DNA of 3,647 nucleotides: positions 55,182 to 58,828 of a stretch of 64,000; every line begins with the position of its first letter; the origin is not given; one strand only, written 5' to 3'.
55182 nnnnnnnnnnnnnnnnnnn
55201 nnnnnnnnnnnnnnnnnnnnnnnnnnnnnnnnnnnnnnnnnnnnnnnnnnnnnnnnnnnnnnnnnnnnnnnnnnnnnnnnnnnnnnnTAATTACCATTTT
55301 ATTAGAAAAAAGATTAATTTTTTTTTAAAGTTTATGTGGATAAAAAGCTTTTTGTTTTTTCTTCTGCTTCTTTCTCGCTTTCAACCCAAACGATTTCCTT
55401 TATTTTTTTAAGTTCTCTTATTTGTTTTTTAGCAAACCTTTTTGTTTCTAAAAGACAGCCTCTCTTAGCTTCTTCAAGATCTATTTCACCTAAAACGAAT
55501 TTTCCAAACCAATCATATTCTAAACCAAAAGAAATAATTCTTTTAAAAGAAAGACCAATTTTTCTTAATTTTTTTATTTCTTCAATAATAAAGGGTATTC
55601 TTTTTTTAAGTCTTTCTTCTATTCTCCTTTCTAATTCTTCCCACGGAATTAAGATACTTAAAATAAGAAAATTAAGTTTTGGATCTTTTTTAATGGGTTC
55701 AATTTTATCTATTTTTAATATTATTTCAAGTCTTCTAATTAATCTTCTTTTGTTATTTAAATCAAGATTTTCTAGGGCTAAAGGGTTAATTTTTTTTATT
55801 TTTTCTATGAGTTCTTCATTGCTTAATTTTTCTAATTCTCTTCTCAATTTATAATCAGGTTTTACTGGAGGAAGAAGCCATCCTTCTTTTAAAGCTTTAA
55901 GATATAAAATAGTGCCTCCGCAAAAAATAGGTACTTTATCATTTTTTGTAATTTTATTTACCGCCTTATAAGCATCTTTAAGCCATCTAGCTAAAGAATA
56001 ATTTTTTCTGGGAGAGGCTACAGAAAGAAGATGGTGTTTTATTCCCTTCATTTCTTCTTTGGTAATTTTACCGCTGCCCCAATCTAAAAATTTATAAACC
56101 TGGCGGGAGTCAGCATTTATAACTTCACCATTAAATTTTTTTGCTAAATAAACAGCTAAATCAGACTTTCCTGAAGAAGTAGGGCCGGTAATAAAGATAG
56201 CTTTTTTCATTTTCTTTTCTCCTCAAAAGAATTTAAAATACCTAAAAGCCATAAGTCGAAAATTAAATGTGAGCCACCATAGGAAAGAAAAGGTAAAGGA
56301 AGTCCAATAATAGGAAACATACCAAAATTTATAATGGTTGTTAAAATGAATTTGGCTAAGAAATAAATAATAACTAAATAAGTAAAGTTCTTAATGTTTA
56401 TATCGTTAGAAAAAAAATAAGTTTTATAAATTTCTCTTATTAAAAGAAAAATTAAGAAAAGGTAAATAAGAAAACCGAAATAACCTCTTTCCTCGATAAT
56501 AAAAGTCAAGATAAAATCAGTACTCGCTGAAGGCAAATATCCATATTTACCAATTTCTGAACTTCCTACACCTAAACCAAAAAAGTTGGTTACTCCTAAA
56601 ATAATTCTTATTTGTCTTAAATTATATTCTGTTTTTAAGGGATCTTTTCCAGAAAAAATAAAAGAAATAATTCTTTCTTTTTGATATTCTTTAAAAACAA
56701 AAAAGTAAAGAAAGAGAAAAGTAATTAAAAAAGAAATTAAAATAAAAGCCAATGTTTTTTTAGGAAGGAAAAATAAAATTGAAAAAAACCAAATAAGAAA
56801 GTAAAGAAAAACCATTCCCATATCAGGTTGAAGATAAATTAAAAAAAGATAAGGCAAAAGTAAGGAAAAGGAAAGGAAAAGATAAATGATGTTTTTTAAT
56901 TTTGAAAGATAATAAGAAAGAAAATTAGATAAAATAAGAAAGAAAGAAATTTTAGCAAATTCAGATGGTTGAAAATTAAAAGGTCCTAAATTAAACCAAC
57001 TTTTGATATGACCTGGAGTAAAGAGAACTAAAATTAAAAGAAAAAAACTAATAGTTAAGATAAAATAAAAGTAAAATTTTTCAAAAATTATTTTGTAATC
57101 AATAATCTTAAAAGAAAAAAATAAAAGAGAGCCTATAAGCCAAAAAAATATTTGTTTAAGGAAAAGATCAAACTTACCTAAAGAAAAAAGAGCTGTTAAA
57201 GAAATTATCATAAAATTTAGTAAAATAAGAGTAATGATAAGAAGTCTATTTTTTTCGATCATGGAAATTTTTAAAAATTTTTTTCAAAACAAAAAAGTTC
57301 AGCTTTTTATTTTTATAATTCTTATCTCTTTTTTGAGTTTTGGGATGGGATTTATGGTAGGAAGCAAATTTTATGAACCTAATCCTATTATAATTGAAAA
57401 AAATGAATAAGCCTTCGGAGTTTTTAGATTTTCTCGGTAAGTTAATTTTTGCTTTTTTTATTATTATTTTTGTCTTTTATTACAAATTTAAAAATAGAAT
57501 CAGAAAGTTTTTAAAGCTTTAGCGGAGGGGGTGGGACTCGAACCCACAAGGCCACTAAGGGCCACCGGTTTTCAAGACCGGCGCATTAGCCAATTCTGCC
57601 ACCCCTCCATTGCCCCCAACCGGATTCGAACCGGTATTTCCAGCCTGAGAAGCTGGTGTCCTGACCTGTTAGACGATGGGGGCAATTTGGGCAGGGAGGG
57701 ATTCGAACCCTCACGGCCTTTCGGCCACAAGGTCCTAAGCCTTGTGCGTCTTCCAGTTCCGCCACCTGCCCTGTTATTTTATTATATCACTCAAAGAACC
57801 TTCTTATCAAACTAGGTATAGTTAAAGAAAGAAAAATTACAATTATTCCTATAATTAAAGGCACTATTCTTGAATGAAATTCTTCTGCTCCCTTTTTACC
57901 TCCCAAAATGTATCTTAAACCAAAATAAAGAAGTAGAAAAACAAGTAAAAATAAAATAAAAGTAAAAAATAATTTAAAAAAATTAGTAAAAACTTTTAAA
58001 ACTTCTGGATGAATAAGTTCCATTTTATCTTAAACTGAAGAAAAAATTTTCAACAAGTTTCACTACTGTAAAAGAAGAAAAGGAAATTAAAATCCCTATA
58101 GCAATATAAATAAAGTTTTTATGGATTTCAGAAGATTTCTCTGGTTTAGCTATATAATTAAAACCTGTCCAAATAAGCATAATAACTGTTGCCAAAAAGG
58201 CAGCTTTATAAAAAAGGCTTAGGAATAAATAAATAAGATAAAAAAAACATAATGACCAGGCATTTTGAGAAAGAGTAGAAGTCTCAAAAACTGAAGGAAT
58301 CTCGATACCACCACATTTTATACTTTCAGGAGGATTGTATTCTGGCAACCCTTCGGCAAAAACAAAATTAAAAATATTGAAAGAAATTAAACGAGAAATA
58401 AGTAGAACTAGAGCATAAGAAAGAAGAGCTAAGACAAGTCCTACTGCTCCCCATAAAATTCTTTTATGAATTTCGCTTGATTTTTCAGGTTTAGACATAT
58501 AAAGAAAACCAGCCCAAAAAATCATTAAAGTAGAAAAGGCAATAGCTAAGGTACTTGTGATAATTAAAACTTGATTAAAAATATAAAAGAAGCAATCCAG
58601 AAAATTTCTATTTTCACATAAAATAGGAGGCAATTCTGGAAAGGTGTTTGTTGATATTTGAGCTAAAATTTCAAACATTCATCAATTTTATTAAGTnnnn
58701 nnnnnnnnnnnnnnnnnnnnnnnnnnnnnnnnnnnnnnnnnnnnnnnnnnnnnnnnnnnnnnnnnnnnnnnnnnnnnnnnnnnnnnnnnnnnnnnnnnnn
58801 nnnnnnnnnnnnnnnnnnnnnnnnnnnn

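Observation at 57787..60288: Tandem array of six paralogous small secreted two-TM Cys-pair membrane proteins downstream of a tRNA-Leu/Glu/Ser cluster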

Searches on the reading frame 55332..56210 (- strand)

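Call 7: search_protein_families(library=pfam, proteins=[window:55332-56210:-], max_evalue=0.001)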
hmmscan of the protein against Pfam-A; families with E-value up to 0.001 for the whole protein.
window:55332-56210:- (292 aa): 2 families
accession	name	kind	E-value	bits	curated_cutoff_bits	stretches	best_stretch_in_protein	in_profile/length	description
PF01715.23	IPPT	-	2.5e-48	165.3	23.6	1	37-265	1-238/243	IPP transferase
PF01745.22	IPT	-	2.5e-08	34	20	1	5-106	4-105/233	Isopentenyl transferase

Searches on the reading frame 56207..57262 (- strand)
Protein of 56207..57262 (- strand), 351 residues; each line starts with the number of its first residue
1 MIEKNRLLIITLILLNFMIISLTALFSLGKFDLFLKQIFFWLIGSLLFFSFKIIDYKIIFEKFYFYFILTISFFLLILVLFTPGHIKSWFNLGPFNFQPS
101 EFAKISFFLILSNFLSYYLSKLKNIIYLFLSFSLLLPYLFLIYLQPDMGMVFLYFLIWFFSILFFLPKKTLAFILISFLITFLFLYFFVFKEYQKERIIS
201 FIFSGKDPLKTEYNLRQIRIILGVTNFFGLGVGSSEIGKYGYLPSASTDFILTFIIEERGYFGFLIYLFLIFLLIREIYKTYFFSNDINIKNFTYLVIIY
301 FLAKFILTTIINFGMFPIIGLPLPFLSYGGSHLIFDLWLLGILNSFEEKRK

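Call 7: search_protein_families(library=pfam, proteins=[window:56207-57262:-], max_evalue=0.001)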
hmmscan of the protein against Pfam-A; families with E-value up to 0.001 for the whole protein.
window:56207-57262:- (351 aa): 1 family
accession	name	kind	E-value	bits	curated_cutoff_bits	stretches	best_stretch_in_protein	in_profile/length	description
PF01098.24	FTSW_RODA_SPOVE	-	6.9e-54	183.6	26.4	1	7-349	3-353/356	Cell cycle protein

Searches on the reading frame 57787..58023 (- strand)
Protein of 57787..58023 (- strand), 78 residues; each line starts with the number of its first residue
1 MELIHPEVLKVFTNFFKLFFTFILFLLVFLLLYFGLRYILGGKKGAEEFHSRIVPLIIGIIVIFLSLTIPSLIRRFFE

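Call 3: search_protein_families(library=pfam, proteins=[window:57787-58023:-], max_evalue=1)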
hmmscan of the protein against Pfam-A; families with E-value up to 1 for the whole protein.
window:57787-58023:- (78 aa): 6 families
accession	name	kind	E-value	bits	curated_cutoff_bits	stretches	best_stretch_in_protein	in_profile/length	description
PF18895.5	T4SS_pilin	-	0.0002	21.8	26.6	1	14-71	11-69/71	Type IV secretion system pilin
PF13664.11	DUF4149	-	0.00092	19.9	24.6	1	7-66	29-85/102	Domain of unknown function (DUF4149)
PF04956.18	TrbC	-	0.031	14.9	27.9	1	10-71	39-96/98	TrbC/VIRB2 pilin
PF00001.26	7tm_1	-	0.086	12.7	30.5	1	9-75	149-223/260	7 transmembrane receptor (rhodopsin family)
PF19626.4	DUF6131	-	0.33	11.7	25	1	57-76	3-22/59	Family of unknown function (DUF6131)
PF01529.25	DHHC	-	0.8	10.2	28.7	1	16-67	51-103/133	DHHC palmitoyltransferase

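Call 4: search_protein_families(library=ncbifam, proteins=[window:57787-58023:-], max_evalue=1)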
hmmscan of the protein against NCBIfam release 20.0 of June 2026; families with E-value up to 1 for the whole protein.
window:57787-58023:- (78 aa): 6 families
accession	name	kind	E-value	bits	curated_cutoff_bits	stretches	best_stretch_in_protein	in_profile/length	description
NF045890.1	conj_pls20_p028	equivalog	0.0027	16.6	150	1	12-68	58-111/377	pLS20_p028 family conjugation system transmembrane protein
NF045849.1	ICE_MMCAP2_0565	equivalog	0.0058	16.3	40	1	8-74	9-77/80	Mbov_0395 family pilin-like conjugal transfer protein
TIGR03349.1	IV_VI_DotU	subfamily_domain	0.035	13.9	89.95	1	13-43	179-209/211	DotU/TssL family secretion system protein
NF053506.1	Fsx1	equivalog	0.042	12.2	650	1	13-67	530-585/610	fusexin 1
NF033779.0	Tim44_TimA_adap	subfamily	0.23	11.4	80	1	21-49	2-30/215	Tim44/TimA family putative adaptor protein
NF041560.1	T6SS_Burk_ExIF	subfamily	0.53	9.9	90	1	11-70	124-181/234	putative type VI secretion system effector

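Call 90: search_protein_families(library=phrogs, proteins=[window:57787-58023:-], max_evalue=0.01)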
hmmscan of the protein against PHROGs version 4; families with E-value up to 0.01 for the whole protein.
window:57787-58023:- (78 aa): 0 families

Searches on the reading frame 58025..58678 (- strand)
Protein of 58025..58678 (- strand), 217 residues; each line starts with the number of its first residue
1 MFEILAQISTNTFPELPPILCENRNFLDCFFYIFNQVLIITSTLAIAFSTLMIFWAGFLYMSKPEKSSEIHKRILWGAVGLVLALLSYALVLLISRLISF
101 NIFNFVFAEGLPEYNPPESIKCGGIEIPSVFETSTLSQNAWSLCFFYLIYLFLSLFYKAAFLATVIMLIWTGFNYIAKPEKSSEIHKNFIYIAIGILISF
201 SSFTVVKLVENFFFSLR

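Call 3: search_protein_families(library=pfam, proteins=[window:58025-58678:-], max_evalue=1)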
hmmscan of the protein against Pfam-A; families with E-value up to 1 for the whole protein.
window:58025-58678:- (217 aa): 4 families
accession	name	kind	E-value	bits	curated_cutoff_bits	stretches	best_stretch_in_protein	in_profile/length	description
PF18895.5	T4SS_pilin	-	1.1e-09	38.6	26.6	2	33-91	8-68/71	Type IV secretion system pilin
PF04956.18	TrbC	-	1.4e-05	25.6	27.9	2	157-207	50-96/98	TrbC/VIRB2 pilin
PF11070.13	DUF2871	-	0.0055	17.4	27.4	0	38-97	73-131/134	Protein of unknown function (DUF2871)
PF13268.11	DUF4059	-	0.14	13.1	25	0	151-206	8-66/72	Protein of unknown function (DUF4059)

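Call 4: search_protein_families(library=ncbifam, proteins=[window:58025-58678:-], max_evalue=1)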
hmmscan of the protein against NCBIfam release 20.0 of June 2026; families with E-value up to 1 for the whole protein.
window:58025-58678:- (217 aa): 3 families
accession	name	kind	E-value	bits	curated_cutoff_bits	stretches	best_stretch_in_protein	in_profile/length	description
NF045849.1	ICE_MMCAP2_0565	equivalog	6.2e-08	32.2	40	2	33-96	13-78/80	Mbov_0395 family pilin-like conjugal transfer protein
NF003977.1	PRK05470.1-1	equivalog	0.037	14.3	60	0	63-104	3-44/117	fumarate reductase subunit FrdD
NF053846.1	glyco_with_XrtP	equivalog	0.13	10.9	520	1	36-96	363-420/440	XrtP-associated glycosyltransferase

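Call 61: predict_structure(alignment_id=A4)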
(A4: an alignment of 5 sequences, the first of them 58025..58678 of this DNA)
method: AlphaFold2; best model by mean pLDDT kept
length: 217 residues; sequences in the alignment: 5
mean_pLDDT: 49.5   pTM: 0.35
mean pLDDT of the five models: 49.5, 49.4, 48.1, 47.1, 42.1
residues with pLDDT >= 90: 0; 70-90: 0; 50-70: 129; < 50: 88
segments of 3 or more residues with pLDDT < 50: 1-22, 91-144, 209-217
pLDDT, mean of each block of 10 residues (from residue 1): 35 41 50 55 59 58 53 55 54 42 30 37 33 40 50 59 65 62 58 59 52 39
secondary structure, 60 per line:
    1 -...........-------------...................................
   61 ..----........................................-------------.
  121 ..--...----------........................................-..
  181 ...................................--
elements in order: H2-12 H26-62 H67-106 E120-122 E125-127 H138-177 H179-215

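Call 90: search_protein_families(library=phrogs, proteins=[window:58025-58678:-], max_evalue=0.01)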
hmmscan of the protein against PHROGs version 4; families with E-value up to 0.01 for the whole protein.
window:58025-58678:- (217 aa): 0 families
